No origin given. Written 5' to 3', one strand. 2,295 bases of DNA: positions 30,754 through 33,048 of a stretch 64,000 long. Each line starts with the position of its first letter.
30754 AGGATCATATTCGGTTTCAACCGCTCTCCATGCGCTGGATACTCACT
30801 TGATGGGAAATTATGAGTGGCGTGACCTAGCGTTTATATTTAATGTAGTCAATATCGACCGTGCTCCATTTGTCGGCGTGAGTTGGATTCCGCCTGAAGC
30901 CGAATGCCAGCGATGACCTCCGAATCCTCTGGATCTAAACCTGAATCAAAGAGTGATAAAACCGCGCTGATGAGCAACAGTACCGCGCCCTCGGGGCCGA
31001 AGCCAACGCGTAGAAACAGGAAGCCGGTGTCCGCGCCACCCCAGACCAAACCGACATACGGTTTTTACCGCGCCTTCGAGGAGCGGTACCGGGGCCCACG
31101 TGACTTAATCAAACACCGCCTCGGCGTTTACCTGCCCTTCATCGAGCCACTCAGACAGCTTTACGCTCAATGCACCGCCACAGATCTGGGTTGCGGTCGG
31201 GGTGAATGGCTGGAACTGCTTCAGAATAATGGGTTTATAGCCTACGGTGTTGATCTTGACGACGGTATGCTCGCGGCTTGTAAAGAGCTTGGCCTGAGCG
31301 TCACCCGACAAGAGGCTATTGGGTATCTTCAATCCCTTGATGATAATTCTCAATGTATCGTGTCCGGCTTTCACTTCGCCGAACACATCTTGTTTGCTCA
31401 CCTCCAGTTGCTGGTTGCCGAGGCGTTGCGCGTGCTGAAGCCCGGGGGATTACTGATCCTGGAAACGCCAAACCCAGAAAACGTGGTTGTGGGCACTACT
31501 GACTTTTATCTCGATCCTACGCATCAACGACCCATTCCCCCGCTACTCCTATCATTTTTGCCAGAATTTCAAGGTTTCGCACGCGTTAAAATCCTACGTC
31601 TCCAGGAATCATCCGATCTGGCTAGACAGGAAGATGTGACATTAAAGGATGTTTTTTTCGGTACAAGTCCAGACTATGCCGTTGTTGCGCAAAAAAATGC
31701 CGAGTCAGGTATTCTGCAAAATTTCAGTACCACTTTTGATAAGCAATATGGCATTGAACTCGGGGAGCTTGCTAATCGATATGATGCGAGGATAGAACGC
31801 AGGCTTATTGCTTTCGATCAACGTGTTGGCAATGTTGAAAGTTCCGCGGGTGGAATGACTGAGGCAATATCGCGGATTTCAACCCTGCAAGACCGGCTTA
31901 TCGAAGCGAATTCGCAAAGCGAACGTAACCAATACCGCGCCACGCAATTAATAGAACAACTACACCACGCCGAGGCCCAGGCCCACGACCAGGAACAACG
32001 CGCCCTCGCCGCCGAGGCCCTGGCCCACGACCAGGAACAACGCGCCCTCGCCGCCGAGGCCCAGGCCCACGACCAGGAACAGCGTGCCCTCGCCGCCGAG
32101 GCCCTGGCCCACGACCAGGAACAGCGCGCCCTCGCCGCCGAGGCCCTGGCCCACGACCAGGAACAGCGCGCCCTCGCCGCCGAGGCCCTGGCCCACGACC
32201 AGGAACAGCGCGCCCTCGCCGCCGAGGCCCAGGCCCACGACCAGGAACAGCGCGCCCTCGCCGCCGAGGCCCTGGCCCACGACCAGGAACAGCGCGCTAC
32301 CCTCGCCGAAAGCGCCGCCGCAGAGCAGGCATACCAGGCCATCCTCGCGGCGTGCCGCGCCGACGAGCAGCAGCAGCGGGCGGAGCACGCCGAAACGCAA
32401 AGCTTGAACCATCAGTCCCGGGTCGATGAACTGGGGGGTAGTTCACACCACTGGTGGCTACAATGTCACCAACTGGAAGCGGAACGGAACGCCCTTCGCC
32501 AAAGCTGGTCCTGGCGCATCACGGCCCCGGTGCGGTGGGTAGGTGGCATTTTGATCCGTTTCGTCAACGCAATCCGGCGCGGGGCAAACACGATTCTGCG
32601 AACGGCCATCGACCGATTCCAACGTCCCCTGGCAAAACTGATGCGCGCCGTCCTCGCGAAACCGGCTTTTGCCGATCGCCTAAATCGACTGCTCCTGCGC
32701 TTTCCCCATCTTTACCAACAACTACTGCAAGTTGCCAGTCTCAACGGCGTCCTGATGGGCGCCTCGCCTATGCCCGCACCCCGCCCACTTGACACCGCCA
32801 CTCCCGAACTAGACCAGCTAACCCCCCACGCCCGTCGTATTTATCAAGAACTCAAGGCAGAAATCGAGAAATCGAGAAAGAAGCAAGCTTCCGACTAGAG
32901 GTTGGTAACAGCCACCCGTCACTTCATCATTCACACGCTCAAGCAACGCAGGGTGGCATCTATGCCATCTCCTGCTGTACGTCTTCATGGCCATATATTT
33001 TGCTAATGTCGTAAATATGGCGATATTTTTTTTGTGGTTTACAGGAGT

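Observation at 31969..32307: Eight near-identical 42-bp (two-heptad) repeats inside the coiled coil of a WbdD-like O-chain terminator: a possibly length-tunable molecular ruler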

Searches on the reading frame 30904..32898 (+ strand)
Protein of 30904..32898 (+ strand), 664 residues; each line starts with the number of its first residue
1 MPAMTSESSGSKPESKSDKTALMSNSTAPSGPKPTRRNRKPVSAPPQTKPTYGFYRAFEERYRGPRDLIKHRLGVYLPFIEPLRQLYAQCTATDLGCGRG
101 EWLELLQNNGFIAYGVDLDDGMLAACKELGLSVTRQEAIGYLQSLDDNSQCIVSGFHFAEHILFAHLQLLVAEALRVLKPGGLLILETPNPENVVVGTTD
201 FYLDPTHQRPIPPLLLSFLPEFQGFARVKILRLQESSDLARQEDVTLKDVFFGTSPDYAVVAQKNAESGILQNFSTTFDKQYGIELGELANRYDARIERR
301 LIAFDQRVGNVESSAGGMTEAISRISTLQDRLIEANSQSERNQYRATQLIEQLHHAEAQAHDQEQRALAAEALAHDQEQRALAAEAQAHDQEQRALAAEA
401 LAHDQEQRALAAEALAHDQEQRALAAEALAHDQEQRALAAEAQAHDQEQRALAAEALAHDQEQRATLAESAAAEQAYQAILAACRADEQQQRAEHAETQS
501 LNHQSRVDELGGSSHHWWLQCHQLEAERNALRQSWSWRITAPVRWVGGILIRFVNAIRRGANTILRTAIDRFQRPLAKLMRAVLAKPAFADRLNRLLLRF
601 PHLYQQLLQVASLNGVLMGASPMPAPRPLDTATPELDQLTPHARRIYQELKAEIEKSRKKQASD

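Call 5: search_protein_families(library=pfam, proteins=[window:30904-32898:+], max_evalue=0.01)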
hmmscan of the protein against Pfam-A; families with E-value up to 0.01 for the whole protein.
window:30904-32898:+ (664 aa): 6 families
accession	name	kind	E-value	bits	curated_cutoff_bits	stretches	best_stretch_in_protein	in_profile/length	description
PF08241.18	Methyltransf_11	-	7.3e-12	46.2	21.2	1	94-186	2-95/95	Methyltransferase domain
PF13649.12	Methyltransf_25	-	3.6e-09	37.6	27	1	94-182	3-97/97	Methyltransferase domain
PF13489.12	Methyltransf_23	-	2.2e-08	34.5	27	1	94-191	28-121/164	Methyltransferase domain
PF07021.18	MetW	-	8.2e-06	26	21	1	92-149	17-75/193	Methionine biosynthesis protein MetW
PF08242.18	Methyltransf_12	-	0.0001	23.4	30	1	94-184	2-98/98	Methyltransferase domain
PF13847.12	Methyltransf_31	-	0.0017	18.5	27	1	90-190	5-113/145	Methyltransferase domain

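Call 6: find_homologous_proteins(query=window:30904-32895:+)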
Query window:30904-32895:+ (664 aa): 3489 proteins with E <= 0.001 among 8000 candidates; the best 120 are listed.
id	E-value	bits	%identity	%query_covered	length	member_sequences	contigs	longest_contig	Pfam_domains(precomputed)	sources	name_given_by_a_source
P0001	0.0e+0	1457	100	100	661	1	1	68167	PF07021.19,PF13489.13,PF13649.13,PF08241.19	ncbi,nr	ncbi:MAG: methyltransferase domain-containing protein [Chromatiaceae bacterium]|nr:methyltransferase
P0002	4.1e-244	830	63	97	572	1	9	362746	PF07021.19,PF13489.13,PF13649.13,PF08241.19,PF08242.19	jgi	jgi:SAM-dependent methyltransferase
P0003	3.3e-210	718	56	94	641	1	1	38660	PF07021.19,PF13847.13,PF13489.13,PF13649.13,PF08241.19,PF08242.19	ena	-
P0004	2.5e-205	702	75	55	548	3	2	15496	PF07021.19,PF13489.13,PF13649.13,PF08241.19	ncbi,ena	-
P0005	4.1e-197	674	50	91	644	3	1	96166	PF07021.19,PF13489.13,PF13649.13,PF08241.19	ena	-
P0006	4.2e-197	674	73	60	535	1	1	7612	PF07021.19,PF13489.13,PF13649.13,PF08241.19,PF08242.19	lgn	-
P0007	3.7e-194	665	64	80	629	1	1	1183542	PF07021.19,PF13847.13,PF13489.13,PF13649.13,PF00261.26,PF08241.19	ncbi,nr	ncbi:MAG: methyltransferase domain-containing protein [Candidatus Competibacteraceae bacterium]|nr:m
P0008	6.4e-185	634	66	50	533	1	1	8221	PF07021.19,PF13847.13,PF13489.13,PF13649.13,PF08241.19,PF08242.19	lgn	-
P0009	6.0e-182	624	51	92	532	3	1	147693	PF07021.19,PF13489.13,PF13649.13,PF08241.19,PF08242.19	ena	-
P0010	1.6e-176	606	68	45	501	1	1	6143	PF07021.19,PF13489.13,PF13649.13,PF01209.25,PF08241.19,PF08242.19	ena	-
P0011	9.6e-176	604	58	60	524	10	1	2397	PF07021.19,PF13489.13,PF13649.13,PF08241.19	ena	-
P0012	3.3e-174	599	53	91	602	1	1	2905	PF07021.19,PF13489.13,PF13649.13,PF08241.19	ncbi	ncbi:MAG: methyltransferase domain-containing protein [Bradyrhizobium sp.]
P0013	1.3e-173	597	49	91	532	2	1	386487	PF07021.19,PF13489.13,PF13649.13,PF08241.19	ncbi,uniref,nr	ncbi:class I SAM-dependent methyltransferase [Thiocapsa marina]|uniref:Methyltransferase type 11 n=1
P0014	7.0e-172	591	57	60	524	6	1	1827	PF07021.19,PF13489.13,PF13649.13,PF08241.19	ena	-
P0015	2.1e-170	586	59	56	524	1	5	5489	PF07021.19,PF13489.13,PF13649.13,PF08241.19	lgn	-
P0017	4.6e-168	579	58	56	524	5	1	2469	PF07021.19,PF13489.13,PF13649.13,PF08241.19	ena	-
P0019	6.3e-167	575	57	56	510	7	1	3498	PF07021.19,PF13489.13,PF13649.13,PF08241.19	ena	-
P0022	1.1e-165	571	57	52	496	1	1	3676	PF07021.19,PF13489.13,PF13649.13,PF08241.19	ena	-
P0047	4.3e-153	529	58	52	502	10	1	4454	PF07021.19,PF13489.13,PF13649.13,PF08241.19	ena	-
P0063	1.4e-149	518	58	49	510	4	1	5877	PF07021.19,PF13489.13,PF13649.13,PF08241.19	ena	-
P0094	1.9e-140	487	78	38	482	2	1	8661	-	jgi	jgi:O-antigen chain-terminating methyltransferase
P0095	6.1e-139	482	54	52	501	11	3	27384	PF07021.19,PF13489.13,PF13649.13,PF08241.19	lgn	-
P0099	5.7e-138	479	64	50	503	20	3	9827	PF07021.19,PF13489.13,PF13649.13,PF08241.19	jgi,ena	-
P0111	1.4e-132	461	57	50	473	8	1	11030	PF07021.19,PF13489.13,PF13649.13,PF08241.19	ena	-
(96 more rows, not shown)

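Call 7: find_encoding_contigs(protein=window:30904-32895:+, flank=10000, max_places=10)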
Protein window:30904-32895:+ (664 aa): no gene with exactly this product is on record in the collection.

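Call 14: find_encoding_contigs(protein=P0003, flank=10000, max_places=3)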
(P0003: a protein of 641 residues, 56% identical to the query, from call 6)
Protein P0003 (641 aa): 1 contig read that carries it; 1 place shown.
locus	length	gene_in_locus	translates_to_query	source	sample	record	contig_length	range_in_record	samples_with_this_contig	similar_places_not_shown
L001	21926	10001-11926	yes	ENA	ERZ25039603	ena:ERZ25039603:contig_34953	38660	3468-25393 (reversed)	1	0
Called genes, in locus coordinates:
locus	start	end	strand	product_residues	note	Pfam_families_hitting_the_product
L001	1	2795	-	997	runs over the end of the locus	PF13469:Sulfotransfer_3 (faint), PF13506:Glyco_transf_21 (faint), PF00535:Glycos_transf_2, PF10111:Glyco_tranf_2_2, PF13632:Glyco_trans_2_3 (faint), PF00535:Glycos_transf_2, PF13641:Glyco_tranf_2_3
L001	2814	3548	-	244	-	PF13555:AAA_29 (faint), PF00005:ABC_tran, PF13304:AAA_21 (faint)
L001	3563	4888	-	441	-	PF00534:Glycos_transf_1, PF13524:Glyco_trans_1_2 (faint), PF13692:Glyco_trans_1_4, PF20706:GT4-conflict (weak), PF01061:ABC2_membrane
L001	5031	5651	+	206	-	-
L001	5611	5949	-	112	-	PF16363:GDP_Man_Dehyd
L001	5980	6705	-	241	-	PF01370:Epimerase, PF16363:GDP_Man_Dehyd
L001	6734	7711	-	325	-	PF01370:Epimerase, PF04321:RmlD_sub_bind (weak), PF16363:GDP_Man_Dehyd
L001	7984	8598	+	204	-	PF01061:ABC2_membrane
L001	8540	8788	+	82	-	-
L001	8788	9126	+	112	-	PF00005:ABC_tran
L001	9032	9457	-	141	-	-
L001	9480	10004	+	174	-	PF14524:Wzt_C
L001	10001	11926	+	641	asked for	PF13489:Methyltransf_23, PF07021:MetW (weak), PF13847:Methyltransf_31 (faint), PF08241:Methyltransf_11, PF08242:Methyltransf_12, PF13649:Methyltransf_25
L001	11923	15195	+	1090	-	PF13439:Glyco_transf_4 (faint), PF13579:Glyco_trans_4_4 (faint), PF13524:Glyco_trans_1_2, PF13692:Glyco_trans_1_4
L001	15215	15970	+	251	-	PF00534:Glycos_transf_1, PF13692:Glyco_trans_1_4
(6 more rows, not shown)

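Call 15: find_encoding_contigs(protein=P0007, flank=10000, max_places=3)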
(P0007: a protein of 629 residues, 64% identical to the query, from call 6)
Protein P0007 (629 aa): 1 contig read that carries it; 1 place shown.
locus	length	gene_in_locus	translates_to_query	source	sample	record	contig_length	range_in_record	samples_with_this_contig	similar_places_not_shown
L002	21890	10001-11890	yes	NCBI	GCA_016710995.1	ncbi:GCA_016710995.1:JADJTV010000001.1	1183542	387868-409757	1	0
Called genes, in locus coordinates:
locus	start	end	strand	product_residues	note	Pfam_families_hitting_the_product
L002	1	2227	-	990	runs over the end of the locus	PF13469:Sulfotransfer_3 (weak), PF13506:Glyco_transf_21 (faint), PF00535:Glycos_transf_2, PF10111:Glyco_tranf_2_2, PF00535:Glycos_transf_2, PF13641:Glyco_tranf_2_3 (weak)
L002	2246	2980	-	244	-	PF02463:SMC_N (faint), PF13555:AAA_29 (weak), PF00005:ABC_tran, PF13304:AAA_21 (faint)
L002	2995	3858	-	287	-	PF01061:ABC2_membrane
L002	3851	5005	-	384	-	PF13439:Glyco_transf_4, PF13579:Glyco_trans_4_4, PF20706:GT4-conflict, PF00534:Glycos_transf_1, PF13692:Glyco_trans_1_4, PF13524:Glyco_trans_1_2 (faint)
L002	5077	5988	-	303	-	PF01073:3Beta_HSD, PF01370:Epimerase, PF04321:RmlD_sub_bind, PF16363:GDP_Man_Dehyd, PF13460:NAD_binding_10 (weak), PF02719:Polysacc_synt_2 (weak), PF07993:NAD_binding_4 (weak)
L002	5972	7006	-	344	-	PF01370:Epimerase, PF04321:RmlD_sub_bind (weak), PF16363:GDP_Man_Dehyd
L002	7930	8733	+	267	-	PF01061:ABC2_membrane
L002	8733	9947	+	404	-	PF00005:ABC_tran, PF14524:Wzt_C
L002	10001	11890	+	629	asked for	PF13489:Methyltransf_23, PF07021:MetW, PF08241:Methyltransf_11, PF13649:Methyltransf_25, PF13847:Methyltransf_31 (weak), PF00261:Tropomyosin (faint)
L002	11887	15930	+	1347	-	PF13439:Glyco_transf_4 (faint), PF13579:Glyco_trans_4_4 (faint), PF13524:Glyco_trans_1_2, PF13692:Glyco_trans_1_4, PF00534:Glycos_transf_1, PF13692:Glyco_trans_1_4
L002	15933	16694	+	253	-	PF05050:Methyltransf_21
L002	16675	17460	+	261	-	PF13489:Methyltransf_23 (weak), PF08241:Methyltransf_11, PF13649:Methyltransf_25 (weak), PF08242:Methyltransf_12 (weak), PF13847:Methyltransf_31 (weak)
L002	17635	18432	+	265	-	PF01209:Ubie_methyltran (weak), PF13489:Methyltransf_23, PF08241:Methyltransf_11, PF08242:Methyltransf_12, PF13649:Methyltransf_25, PF13847:Methyltransf_31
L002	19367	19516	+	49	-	-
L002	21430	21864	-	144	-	PF13384:HTH_23, PF13518:HTH_28 (weak), PF13551:HTH_29, PF13565:HTH_32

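Call 20: search_solved_structures(query=window:30904-32895:+, max_evalue=1, show_alignments=2)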
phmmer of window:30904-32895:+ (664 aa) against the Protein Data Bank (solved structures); distinct sequences matched with E-value up to 1: 12.
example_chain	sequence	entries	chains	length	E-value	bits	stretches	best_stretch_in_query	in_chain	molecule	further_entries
3dli_A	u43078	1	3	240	4.1e-33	117.9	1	51-243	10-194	methyltransferase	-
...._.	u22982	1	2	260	0.00019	23.2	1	55-187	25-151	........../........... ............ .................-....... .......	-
7pd7_A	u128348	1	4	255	0.00023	22.9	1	80-191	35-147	Methyltransferase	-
1ve3_A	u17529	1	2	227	0.00041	22.1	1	76-186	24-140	hypothetical protein PH0226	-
3e8s_A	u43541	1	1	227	0.0012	20.6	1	93-197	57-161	Putative SAM Dependent Methyltransferase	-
5gm1_A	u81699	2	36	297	0.022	16.4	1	92-234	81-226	O-methylransferase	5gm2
3l8d_A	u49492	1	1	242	0.081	14.5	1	76-146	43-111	Methyltransferase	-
6mro_A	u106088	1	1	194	0.26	12.8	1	90-130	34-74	methyl transferase from Methanosarcina acetivorans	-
9rfr_A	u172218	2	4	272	0.27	12.8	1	93-189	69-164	Ubiquinone biosynthesis O-methyltransferase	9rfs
8gdu_A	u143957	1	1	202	0.37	12.3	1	70-126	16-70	Methyltransferase domain-containing protein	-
9w6x_A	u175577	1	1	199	0.41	12.2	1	92-187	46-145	YtkW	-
2gs9_A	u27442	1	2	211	0.56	11.7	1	93-186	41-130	Hypothetical protein TT1324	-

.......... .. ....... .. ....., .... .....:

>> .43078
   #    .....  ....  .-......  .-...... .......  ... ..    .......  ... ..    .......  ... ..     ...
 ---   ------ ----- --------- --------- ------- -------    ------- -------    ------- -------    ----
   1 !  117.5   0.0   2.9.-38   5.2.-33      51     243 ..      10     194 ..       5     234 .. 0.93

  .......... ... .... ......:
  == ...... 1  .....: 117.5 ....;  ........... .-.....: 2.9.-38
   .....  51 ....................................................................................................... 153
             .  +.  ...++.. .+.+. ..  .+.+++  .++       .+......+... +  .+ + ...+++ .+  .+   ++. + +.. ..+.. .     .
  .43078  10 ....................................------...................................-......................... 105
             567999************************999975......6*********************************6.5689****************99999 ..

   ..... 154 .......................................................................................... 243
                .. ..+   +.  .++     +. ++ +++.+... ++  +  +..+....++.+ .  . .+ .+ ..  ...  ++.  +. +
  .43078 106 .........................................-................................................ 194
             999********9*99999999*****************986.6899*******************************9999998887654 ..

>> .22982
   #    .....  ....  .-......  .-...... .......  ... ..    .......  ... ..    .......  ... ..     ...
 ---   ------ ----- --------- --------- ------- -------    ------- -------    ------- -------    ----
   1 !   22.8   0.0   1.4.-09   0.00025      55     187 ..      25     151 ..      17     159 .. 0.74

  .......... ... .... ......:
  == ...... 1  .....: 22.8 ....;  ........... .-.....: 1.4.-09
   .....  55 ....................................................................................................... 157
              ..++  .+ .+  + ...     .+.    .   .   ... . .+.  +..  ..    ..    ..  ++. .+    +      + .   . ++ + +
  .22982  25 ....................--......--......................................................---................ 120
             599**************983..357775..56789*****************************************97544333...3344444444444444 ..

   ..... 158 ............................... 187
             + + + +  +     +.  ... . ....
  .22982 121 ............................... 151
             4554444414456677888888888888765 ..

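Call 21: search_protein_families(library=ncbifam, proteins=[window:30904-32895:+], max_evalue=0.01)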
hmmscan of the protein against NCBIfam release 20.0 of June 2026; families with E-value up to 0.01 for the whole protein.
window:30904-32895:+ (664 aa): 5 families
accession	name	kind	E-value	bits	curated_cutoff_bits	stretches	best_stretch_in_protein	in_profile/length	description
NF045667.1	MTase_DVU1556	equivalog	3e-08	33.4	155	1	92-186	26-119/213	DVU_1556 family methyltransferase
TIGR02081.1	metW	equivalog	9.2e-07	28.6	189.5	1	88-149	13-75/194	methionine biosynthesis protein MetW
NF043040.1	corrin_prot_MT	hypoth_equivalog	0.00051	19.5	180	1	93-186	46-147/216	corrinoid protein-associated methyltransferase CpaM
TIGR01983.1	UbiG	equivalog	0.0014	18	102.95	1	90-192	51-157/228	bifunctional 2-polyprenyl-6-hydroxyphenol methylase/3-demethylubiquinol 3-O-methyltransferase UbiG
TIGR01934.1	MenG_MenH_UbiE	subfamily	0.0024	17.2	158.35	1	91-203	42-160/223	ubiquinone/menaquinone biosynthesis methyltransferase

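Call 32: find_related_loci(query=A1, collection=genome_contigs, flank=6000)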
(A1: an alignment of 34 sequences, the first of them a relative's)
Query A1 (661 aa) in genome_contigs; peptide patterns used: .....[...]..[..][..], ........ (x = any residue, [..] = any of these).
600 stretches matched a pattern (row limit reached: there are more); 567 encode a relative of the query (tblastn E <= 1e-3); the best 80 are kept; 80 distinct loci.
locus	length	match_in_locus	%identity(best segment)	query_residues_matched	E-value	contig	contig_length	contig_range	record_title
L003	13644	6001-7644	48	29-656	8e-172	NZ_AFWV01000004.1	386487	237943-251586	Thiocapsa marina 5811 ctg472, whole genome shotgun sequence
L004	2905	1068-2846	53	48-652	0e+0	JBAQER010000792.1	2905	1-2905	MAG: Bradyrhizobium sp. isolate MFD12017_ilm_asm_bin10 k127_197368, whole genome shotgun sequence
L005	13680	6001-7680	45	45-660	6e-147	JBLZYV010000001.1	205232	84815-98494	MAG: Comamonas sp. isolate S15_GT28BC2 NODE_8_length_205232_cov_8.618956, whole genome shotgun sequence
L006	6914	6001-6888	69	48-343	3e-129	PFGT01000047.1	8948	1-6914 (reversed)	MAG: Hydrogenophilales bacterium CG12_big_fil_rev_8_21_14_0_65_61_21 CG12_8_21_14_0.65_scaffold_3541_c, whole genome sho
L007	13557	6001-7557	56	51-658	1e-121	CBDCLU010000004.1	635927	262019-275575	MAG: Burkholderiaceae bacterium isolate 3c42630a-7503-4aa3-b021-1f34c434a685 genome assembly, contig: contig_4, whole ge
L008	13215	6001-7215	60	51-602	2e-121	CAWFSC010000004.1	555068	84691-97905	MAG: uncultured Gammaproteobacteria bacterium isolate MFD00905.bin.2.43 genome assembly, contig: contig_14993, whole gen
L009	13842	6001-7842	39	51-604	4e-110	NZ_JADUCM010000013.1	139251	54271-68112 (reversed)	Pseudomonas alkylphenolica strain PSB00016 PSB00016_c0013, whole genome shotgun sequence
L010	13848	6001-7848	46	27-647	4e-146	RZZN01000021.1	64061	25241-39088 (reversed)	MAG: Gammaproteobacteria bacterium isolate INTA.AUR.070 contig-100_101, whole genome shotgun sequence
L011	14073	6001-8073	37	48-648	4e-106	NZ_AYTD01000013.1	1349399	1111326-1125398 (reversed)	Pseudomonas canadensis strain Feb-92 scaffold1.1, whole genome shotgun sequence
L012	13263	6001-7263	54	49-660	1e-105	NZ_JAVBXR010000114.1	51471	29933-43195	MAG: Desulfobulbus sp. isolate GS12 516, whole genome shotgun sequence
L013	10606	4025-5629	39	46-652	3e-105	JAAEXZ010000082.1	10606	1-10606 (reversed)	MAG: Nitrosomonas sp. isolate LK110 C_2_scaffold_22576, whole genome shotgun sequence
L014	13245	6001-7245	66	51-656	8e-123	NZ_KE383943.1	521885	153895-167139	Ottowia thiooxydans DSM 14619 G518DRAFT_scaffold00003.3, whole genome shotgun sequence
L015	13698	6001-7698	38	48-655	4e-104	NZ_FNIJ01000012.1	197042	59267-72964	Pseudomonas jinjuensis strain JCM 21621, whole genome shotgun sequence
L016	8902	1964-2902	54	51-359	1e-101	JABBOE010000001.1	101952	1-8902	MAG: Proteobacteria bacterium isolate G2_65 NODE_59_length_101952_cov_7.02037, whole genome shotgun sequence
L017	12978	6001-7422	49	27-656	3e-100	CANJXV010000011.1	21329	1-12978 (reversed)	MAG: Comamonadaceae bacterium isolate RH-23may17-808 genome assembly, contig: RH-23may17-C18042, whole genome shotgun se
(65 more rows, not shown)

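Call 42: find_encoding_contigs(protein=P0094, flank=10000, max_places=4)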
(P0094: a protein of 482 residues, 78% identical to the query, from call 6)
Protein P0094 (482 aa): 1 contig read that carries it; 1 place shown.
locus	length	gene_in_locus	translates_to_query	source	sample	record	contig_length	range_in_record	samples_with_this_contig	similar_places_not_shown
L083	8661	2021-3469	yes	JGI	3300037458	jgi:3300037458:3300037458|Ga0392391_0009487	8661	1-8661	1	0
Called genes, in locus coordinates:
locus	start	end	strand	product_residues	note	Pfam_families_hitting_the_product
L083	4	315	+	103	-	PF01061:ABC2_membrane (weak)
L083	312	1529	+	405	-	PF00005:ABC_tran, PF14524:Wzt_C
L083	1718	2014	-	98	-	-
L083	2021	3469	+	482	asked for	-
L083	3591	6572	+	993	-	PF13439:Glyco_transf_4 (faint), PF00534:Glycos_transf_1, PF13692:Glyco_trans_1_4, PF00535:Glycos_transf_2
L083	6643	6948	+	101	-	-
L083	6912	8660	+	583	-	?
